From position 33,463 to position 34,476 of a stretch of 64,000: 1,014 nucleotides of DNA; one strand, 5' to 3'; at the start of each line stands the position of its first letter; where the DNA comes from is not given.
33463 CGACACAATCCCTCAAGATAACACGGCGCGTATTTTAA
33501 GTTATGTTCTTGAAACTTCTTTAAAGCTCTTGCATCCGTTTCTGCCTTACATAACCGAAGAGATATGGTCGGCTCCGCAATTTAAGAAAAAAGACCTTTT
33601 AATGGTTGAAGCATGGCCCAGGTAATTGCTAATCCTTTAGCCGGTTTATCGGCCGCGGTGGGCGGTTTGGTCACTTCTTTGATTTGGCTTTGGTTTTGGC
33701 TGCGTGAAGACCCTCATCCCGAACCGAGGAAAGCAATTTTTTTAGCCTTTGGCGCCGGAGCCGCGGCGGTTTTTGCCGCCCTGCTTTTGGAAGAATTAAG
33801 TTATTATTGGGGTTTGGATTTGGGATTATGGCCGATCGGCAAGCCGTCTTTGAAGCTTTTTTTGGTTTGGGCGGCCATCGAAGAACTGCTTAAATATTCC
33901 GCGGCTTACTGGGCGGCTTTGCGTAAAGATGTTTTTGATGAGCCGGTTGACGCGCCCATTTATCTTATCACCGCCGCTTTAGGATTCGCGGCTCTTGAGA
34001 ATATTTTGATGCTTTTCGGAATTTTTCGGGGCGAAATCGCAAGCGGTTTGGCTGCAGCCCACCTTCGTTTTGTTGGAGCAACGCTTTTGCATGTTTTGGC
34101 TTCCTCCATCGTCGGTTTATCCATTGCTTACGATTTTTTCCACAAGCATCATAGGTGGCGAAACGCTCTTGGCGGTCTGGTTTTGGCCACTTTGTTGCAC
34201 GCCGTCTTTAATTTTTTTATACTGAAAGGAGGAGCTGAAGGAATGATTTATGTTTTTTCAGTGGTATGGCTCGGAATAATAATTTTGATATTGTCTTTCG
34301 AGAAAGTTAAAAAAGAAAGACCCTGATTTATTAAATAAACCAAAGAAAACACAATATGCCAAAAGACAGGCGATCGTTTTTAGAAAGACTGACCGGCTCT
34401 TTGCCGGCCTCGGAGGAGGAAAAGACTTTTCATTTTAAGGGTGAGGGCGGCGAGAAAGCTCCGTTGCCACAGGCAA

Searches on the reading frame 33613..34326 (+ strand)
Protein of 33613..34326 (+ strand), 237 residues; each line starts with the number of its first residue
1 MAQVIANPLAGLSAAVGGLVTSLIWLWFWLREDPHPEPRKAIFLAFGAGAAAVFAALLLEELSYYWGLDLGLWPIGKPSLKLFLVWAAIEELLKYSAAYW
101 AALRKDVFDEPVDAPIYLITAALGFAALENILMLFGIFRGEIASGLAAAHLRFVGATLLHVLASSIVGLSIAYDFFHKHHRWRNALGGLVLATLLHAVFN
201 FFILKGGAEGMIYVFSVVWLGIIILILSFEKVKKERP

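Call 42: search_protein_families(library=pfam, proteins=[window:33613-34326:+], max_evalue=0.001)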
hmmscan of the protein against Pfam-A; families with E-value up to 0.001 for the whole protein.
window:33613-34326:+ (237 aa): 1 family
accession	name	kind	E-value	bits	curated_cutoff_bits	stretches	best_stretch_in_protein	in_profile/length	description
PF13367.11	PrsW-protease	-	1.7e-25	90.2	23.5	1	37-218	1-190/196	PrsW family intramembrane metalloprotease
